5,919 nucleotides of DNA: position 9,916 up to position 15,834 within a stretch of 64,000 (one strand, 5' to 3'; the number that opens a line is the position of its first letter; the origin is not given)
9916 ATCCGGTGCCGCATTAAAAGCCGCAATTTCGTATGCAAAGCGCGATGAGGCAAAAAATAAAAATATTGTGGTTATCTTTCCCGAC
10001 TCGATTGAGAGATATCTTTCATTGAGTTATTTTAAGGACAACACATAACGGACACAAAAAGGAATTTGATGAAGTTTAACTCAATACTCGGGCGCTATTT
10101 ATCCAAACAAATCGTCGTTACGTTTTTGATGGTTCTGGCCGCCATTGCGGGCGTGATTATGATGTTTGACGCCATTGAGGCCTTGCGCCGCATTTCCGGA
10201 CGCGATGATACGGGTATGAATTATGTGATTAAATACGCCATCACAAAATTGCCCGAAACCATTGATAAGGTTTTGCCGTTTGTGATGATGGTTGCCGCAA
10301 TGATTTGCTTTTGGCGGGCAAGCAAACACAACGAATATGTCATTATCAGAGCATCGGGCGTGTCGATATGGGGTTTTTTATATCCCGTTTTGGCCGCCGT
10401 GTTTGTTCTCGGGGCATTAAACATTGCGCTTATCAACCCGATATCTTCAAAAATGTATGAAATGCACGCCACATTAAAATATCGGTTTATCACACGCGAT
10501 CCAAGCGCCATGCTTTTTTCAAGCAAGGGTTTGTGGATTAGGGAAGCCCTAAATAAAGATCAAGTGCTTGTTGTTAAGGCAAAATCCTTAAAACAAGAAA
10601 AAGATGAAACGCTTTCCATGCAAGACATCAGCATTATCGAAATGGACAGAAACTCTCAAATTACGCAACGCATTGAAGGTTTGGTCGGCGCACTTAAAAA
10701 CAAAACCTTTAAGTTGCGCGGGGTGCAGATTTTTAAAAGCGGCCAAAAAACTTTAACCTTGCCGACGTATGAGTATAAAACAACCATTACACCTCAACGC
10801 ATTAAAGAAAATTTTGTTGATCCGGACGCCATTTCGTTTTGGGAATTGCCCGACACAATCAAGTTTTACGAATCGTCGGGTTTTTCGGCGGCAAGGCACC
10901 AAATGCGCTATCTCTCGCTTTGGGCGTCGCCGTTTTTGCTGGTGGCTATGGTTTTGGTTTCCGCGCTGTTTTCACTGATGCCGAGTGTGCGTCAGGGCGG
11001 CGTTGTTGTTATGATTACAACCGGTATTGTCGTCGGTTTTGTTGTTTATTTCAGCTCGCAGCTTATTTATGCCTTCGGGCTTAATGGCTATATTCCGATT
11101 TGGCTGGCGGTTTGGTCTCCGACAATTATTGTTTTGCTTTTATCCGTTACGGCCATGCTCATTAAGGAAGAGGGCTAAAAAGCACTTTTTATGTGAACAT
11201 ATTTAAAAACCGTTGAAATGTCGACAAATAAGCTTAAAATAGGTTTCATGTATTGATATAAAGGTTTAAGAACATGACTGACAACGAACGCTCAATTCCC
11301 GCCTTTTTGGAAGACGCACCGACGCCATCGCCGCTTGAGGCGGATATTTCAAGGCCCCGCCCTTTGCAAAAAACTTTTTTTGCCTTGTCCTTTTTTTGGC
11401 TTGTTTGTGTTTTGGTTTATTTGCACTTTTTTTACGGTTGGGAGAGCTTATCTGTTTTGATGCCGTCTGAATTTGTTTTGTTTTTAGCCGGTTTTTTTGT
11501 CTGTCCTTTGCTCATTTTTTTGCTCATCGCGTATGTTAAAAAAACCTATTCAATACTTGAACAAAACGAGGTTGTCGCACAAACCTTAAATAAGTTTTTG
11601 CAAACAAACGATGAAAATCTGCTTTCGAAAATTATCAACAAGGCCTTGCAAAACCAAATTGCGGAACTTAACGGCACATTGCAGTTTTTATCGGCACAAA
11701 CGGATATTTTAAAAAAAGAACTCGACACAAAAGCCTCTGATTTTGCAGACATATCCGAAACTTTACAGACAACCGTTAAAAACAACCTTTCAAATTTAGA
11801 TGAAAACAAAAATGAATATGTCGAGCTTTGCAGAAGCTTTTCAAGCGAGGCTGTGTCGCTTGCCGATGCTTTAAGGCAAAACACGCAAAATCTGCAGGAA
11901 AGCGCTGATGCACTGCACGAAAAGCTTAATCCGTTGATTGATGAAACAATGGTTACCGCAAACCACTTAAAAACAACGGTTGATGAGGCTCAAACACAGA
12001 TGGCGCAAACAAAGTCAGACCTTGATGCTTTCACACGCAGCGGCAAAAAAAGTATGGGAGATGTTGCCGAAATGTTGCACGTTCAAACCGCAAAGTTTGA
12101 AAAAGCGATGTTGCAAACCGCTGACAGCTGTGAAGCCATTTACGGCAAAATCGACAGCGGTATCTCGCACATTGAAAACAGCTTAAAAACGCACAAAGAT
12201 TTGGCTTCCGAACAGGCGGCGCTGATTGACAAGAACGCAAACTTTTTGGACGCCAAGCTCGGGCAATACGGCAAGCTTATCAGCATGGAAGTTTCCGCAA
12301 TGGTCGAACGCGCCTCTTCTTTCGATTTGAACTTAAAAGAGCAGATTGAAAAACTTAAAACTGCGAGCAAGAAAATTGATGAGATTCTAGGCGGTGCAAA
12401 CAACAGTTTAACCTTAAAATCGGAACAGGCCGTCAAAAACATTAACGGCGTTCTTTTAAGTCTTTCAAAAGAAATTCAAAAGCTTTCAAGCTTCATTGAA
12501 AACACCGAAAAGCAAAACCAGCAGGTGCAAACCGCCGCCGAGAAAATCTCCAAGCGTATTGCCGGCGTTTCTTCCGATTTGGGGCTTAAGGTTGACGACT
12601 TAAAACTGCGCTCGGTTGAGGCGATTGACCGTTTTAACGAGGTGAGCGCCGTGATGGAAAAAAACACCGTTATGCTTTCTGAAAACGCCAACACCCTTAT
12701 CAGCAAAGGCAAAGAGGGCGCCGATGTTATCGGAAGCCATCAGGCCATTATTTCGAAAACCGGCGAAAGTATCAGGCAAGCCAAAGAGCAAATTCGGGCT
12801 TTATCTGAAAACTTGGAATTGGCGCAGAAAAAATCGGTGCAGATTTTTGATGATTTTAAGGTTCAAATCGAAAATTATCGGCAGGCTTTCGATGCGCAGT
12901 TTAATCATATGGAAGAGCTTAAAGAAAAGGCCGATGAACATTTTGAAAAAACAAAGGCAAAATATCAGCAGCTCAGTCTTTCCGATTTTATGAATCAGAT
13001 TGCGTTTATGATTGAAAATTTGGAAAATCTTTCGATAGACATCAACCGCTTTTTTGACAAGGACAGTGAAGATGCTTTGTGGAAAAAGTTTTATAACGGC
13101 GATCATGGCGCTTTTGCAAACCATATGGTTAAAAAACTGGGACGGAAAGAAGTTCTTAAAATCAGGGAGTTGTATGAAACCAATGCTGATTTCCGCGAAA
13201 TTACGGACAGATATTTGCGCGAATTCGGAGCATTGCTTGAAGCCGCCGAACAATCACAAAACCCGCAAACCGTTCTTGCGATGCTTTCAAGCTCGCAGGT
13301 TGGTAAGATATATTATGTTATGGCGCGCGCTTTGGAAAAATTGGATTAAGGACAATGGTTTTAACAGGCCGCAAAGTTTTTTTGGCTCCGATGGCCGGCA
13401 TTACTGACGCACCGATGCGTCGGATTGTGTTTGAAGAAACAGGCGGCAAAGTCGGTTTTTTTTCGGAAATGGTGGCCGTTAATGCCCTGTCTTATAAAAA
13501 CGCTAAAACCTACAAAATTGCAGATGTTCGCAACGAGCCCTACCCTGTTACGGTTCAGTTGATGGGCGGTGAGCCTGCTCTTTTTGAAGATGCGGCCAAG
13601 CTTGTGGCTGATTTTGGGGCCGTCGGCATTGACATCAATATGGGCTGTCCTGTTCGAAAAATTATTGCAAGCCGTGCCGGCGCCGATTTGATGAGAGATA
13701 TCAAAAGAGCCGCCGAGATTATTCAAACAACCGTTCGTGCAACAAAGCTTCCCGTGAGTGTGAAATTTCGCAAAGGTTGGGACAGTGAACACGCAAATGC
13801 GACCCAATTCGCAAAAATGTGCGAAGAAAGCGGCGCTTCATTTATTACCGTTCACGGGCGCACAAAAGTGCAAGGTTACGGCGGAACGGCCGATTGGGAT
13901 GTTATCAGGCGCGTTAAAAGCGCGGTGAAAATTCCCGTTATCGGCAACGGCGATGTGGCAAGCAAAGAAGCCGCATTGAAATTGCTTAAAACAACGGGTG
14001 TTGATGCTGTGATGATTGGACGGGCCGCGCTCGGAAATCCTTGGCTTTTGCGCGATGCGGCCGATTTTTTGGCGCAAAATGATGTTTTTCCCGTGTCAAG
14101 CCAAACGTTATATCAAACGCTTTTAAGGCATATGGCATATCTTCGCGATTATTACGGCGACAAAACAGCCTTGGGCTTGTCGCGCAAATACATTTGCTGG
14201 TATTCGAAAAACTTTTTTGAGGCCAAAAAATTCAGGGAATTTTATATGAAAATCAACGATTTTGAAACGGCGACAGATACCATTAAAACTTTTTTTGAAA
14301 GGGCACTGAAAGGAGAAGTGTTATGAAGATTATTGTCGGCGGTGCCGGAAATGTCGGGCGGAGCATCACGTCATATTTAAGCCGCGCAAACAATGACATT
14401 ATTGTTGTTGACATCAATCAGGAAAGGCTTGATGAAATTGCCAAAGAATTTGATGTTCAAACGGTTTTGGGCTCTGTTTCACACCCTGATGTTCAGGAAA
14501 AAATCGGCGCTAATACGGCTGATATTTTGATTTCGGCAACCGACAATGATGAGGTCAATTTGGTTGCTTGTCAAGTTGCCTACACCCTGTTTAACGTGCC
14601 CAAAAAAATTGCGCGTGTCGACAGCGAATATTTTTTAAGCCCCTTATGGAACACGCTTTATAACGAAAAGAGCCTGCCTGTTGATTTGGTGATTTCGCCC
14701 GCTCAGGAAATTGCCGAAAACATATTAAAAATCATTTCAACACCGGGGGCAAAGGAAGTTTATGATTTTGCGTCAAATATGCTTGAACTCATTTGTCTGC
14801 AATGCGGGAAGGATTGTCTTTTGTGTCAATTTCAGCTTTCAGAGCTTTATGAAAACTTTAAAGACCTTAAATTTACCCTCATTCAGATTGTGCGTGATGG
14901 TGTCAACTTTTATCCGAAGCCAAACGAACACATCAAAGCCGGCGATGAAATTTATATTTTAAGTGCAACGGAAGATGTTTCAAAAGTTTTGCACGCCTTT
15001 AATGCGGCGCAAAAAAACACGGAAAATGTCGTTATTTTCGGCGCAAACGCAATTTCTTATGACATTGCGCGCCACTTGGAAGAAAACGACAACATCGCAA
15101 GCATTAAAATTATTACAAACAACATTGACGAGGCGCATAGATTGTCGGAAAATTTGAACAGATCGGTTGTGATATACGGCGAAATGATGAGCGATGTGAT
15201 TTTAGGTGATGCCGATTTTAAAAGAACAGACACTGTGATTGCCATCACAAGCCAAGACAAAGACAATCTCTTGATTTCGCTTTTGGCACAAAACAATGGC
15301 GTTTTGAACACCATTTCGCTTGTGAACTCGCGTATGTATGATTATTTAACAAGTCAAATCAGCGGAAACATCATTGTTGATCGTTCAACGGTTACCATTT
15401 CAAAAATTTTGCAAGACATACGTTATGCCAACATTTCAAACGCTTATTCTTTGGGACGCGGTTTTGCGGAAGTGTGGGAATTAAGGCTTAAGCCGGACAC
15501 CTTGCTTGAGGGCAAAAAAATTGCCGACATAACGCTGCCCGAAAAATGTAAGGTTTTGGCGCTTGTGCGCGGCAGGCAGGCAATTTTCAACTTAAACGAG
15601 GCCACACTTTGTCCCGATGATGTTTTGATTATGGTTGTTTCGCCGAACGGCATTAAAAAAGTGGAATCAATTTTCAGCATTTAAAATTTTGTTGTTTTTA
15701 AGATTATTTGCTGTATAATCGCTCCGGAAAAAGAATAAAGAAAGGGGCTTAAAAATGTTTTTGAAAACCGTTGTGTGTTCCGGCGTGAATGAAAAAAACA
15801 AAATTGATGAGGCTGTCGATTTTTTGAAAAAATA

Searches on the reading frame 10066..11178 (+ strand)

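Call 27: search_protein_families(library=pfam, max_evalue=0.00001, proteins=[window:10066-11178:+])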
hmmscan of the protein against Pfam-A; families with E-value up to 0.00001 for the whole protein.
window:10066-11178:+ (370 aa): 1 family
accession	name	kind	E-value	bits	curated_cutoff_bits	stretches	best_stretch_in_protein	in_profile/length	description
PF03739.19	LptF_LptG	-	2.5e-62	211.4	27.9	1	10-363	1-350/353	Lipopolysaccharide export system permease LptF/LptG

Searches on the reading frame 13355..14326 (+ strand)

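Call 27: search_protein_families(library=pfam, max_evalue=0.00001, proteins=[window:13355-14326:+])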
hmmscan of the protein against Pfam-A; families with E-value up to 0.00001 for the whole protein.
window:13355-14326:+ (323 aa): 1 family
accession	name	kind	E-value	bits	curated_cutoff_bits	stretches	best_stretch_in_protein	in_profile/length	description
PF01207.24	Dus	-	4.5e-83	279.4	20.4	1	10-315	2-308/311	Dihydrouridine synthase (Dus)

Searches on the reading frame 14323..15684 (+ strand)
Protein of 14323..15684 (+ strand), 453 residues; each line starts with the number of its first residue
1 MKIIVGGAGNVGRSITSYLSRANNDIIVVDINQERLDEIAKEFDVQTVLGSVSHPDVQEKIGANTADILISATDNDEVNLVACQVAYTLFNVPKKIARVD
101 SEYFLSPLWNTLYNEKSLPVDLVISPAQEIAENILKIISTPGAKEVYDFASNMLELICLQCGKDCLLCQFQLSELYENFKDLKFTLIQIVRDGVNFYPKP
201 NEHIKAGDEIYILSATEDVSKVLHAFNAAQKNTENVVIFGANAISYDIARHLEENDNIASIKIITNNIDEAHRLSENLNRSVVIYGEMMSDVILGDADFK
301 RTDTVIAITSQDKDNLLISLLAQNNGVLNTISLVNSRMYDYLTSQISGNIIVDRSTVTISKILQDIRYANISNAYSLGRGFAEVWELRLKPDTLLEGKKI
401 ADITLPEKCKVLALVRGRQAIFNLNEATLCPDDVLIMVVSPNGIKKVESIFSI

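Call 27: search_protein_families(library=pfam, max_evalue=0.00001, proteins=[window:14323-15684:+])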
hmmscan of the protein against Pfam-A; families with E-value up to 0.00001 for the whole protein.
window:14323-15684:+ (453 aa): 7 families
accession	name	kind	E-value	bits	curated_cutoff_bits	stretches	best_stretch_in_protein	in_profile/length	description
PF02254.24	TrkA_N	-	2.5e-39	134.6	23.8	2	3-110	1-102/116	TrkA-N domain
PF02080.26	TrkA_C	-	4.9e-18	65.2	27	1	386-451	3-70/71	TrkA-C domain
PF01488.26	Shikimate_DH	-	5e-09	36.8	24.3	0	2-84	14-94/138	Shikimate / quinate 5-dehydrogenase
PF03807.23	F420_oxidored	-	4.3e-08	34.1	21.6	0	5-48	5-49/94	NADP oxidoreductase coenzyme F420-dependent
PF13241.12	NAD_binding_7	-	9.8e-08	33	22.1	0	232-328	6-88/104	Putative NAD(P)-binding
PF03721.20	UDPG_MGDP_dh_N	-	1.5e-07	31.6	27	0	1-95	1-89/187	UDP-glucose/GDP-mannose dehydrogenase family, NAD binding domain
PF03435.24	Sacchrp_dh_NADP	-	2.2e-06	28.5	25.1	0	4-48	2-49/129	Saccharopine dehydrogenase NADP binding domain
